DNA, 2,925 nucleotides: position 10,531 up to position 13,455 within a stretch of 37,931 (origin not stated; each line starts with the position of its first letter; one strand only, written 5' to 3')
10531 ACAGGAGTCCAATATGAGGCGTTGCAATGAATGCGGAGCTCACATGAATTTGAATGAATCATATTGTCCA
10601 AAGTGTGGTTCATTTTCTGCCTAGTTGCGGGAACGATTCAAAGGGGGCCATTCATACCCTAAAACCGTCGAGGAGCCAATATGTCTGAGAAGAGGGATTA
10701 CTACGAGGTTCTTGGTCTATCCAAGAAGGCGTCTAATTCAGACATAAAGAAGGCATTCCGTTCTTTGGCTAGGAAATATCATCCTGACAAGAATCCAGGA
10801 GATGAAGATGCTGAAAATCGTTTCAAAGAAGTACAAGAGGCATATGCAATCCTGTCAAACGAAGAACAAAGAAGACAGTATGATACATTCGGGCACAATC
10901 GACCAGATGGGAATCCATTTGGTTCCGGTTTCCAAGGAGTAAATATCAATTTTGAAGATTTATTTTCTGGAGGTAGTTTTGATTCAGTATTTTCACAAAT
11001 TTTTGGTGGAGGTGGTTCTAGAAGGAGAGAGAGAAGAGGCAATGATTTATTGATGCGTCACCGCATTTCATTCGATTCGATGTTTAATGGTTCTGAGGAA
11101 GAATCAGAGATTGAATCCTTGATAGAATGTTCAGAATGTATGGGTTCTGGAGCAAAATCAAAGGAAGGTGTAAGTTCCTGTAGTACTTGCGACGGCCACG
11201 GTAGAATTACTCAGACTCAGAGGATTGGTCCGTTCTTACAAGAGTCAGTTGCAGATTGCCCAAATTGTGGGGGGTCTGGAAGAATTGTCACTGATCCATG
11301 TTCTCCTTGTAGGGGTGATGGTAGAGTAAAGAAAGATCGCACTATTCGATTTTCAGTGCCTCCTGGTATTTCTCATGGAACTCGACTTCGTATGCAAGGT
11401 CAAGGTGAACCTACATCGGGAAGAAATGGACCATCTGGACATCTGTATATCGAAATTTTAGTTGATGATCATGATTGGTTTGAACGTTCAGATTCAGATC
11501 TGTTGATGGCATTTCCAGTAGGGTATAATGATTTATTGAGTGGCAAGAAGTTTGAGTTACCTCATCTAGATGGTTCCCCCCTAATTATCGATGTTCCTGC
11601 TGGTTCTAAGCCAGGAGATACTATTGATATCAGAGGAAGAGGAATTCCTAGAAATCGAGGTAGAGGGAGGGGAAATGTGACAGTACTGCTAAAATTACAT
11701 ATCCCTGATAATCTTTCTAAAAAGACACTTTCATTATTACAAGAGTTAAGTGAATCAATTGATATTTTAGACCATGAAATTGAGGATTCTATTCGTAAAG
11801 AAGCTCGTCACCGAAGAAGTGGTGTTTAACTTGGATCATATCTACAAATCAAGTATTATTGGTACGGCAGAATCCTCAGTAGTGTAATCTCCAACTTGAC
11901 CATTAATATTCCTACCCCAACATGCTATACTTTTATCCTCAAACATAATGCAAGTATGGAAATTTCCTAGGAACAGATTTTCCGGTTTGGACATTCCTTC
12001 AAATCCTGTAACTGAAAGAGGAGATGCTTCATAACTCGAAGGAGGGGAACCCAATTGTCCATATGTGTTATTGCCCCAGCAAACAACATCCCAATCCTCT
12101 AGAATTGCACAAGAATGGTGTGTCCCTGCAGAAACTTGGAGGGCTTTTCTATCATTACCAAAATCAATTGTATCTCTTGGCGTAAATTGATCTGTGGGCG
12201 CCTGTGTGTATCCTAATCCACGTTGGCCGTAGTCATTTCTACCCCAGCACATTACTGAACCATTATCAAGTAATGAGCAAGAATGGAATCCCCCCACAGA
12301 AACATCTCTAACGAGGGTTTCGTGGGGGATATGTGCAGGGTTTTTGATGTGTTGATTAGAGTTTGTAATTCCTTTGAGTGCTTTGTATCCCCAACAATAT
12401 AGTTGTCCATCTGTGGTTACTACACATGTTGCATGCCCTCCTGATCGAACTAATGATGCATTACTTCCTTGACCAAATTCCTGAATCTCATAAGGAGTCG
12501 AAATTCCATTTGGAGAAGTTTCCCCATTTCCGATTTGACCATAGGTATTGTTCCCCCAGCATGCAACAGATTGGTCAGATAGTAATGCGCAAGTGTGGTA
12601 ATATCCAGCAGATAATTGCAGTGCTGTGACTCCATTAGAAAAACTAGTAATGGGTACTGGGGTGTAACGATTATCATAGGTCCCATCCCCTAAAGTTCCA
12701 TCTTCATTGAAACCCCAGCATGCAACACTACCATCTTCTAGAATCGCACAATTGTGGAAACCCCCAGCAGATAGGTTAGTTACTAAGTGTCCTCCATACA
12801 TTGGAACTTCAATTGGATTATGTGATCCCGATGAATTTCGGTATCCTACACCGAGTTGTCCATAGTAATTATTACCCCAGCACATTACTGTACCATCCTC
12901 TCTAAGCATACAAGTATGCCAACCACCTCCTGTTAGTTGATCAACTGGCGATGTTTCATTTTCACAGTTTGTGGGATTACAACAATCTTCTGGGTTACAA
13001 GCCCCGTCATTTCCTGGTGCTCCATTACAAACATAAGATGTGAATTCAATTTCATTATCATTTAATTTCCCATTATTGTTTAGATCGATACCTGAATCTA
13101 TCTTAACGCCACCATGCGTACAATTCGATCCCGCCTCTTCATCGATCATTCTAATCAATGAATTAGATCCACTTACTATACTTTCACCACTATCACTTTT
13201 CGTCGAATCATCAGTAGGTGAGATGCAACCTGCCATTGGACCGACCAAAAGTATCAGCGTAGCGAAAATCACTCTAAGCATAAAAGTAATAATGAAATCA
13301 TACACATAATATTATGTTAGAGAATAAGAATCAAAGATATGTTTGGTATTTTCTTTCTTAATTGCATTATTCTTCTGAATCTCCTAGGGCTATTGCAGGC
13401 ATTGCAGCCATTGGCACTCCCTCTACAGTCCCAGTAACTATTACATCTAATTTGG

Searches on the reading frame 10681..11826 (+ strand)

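Call 9: search_protein_families(library=pfam, proteins=[window:10681-11826:+], max_evalue=0.00001)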
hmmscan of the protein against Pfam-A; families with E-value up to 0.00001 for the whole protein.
window:10681-11826:+ (382 aa): 3 families
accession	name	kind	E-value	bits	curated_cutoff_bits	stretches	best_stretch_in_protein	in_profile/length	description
PF01556.23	DnaJ_C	-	5.8e-32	111.3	26.6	1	125-342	3-152/152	DnaJ C terminal domain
PF00226.36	DnaJ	-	9.2e-28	96.6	27.8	1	6-68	1-63/63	DnaJ domain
PF00684.25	DnaJ_CXXCXGXG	-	9.5e-15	55.1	32.7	1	150-214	1-65/65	DnaJ central domain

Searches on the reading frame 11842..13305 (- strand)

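Call 9: search_protein_families(library=pfam, proteins=[window:11842-13305:-], max_evalue=0.00001)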
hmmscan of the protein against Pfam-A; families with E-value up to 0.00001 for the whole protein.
window:11842-13305:- (487 aa): 4 families
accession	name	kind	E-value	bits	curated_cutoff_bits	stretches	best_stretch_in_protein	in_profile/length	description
PF25390.1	WD40_RLD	-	1.5e-73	248.7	150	2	227-482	90-342/363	RCC1-like domain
PF13540.12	RCC1_2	-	1.2e-62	206.7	22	5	332-361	1-30/30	Regulator of chromosome condensation (RCC1) repeat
PF00415.24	RCC1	-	9.6e-49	164.2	21.7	3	191-241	1-50/50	Regulator of chromosome condensation (RCC1) repeat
PF23657.1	DUF7151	-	1.4e-18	67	27.2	1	48-93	1-46/46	Domain of unknown function (DUF7151)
